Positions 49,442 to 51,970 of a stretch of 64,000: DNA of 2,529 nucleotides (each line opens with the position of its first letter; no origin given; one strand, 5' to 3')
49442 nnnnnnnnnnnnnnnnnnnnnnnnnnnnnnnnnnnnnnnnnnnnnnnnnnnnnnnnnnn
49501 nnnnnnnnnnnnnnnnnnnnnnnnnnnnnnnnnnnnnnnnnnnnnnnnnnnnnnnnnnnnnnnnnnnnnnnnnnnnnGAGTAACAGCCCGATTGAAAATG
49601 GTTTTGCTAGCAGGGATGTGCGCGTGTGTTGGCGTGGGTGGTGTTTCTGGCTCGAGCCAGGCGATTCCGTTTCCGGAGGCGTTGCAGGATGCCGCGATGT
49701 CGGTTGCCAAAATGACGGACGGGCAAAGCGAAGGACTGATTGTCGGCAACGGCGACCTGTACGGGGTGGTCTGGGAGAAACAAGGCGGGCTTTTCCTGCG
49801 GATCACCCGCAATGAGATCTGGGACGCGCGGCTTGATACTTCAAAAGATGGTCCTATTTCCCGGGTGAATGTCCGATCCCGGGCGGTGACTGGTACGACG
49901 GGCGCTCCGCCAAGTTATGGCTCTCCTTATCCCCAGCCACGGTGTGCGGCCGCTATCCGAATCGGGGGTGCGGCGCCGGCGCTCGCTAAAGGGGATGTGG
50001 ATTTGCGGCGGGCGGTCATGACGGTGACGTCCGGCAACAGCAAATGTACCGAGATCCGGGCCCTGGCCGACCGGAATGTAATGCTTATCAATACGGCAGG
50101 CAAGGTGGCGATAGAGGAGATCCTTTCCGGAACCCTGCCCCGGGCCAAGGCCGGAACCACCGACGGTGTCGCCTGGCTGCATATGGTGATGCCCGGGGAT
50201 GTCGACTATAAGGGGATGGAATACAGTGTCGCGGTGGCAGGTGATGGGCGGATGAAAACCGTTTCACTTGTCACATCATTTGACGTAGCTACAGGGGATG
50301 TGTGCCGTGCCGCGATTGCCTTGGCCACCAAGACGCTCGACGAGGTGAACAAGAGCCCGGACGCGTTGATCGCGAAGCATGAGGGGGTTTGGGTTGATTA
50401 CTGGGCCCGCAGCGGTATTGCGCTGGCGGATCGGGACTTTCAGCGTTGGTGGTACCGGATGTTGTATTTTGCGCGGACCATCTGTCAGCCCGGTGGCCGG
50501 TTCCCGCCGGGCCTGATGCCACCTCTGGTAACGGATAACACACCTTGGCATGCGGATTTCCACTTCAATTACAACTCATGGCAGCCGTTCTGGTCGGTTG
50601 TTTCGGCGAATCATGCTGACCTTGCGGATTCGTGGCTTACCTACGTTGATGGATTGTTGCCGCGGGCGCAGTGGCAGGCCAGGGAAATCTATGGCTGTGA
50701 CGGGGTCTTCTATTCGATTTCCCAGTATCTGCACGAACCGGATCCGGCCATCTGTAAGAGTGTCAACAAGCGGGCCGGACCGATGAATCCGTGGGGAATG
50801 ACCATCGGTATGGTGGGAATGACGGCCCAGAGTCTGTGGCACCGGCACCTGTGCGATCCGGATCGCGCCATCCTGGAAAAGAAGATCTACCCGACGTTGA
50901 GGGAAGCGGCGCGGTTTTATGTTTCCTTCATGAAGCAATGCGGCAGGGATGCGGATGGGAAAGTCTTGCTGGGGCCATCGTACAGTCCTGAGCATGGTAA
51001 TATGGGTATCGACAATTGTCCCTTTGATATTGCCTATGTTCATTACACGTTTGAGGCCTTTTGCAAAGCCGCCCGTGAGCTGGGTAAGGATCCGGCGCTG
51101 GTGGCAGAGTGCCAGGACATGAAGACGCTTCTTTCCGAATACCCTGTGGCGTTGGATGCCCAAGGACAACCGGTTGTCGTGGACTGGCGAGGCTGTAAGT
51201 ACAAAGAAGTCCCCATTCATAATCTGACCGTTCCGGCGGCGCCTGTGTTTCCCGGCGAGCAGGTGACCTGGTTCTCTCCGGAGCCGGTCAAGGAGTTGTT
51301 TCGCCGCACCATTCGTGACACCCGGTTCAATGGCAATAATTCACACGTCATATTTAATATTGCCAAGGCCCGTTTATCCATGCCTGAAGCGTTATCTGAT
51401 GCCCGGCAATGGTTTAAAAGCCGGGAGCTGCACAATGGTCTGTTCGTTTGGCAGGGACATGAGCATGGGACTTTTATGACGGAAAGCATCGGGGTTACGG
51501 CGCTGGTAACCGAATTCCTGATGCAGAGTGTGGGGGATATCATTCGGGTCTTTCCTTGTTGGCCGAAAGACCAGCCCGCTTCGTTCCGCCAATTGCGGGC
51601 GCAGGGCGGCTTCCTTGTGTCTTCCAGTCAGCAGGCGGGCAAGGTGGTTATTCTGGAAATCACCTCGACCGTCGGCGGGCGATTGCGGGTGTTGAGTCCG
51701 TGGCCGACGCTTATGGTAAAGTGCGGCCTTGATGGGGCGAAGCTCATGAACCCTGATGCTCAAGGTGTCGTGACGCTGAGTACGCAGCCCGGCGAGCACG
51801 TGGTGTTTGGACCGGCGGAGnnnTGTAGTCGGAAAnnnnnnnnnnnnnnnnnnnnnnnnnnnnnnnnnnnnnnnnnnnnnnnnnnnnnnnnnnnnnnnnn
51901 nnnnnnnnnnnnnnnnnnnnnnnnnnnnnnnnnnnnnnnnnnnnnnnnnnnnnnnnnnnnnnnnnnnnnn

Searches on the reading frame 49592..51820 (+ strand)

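Call 4: search_protein_families(library=pfam, proteins=[window:49592-51820:+], max_evalue=0.01)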
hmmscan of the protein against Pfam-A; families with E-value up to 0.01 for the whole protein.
window:49592-51820:+ (743 aa): 2 families
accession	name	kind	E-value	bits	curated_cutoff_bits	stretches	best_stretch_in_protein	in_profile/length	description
PF22124.2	Glyco_hydro_95_cat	-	1.8e-27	96.8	27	1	316-609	85-373/408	Glycosyl hydrolase family 95 catalytic domain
PF21307.2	Glyco_hydro_95_C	-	0.0002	22.3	27.6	1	645-736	1-91/94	Glycoside hydrolase family 95, C-terminal domain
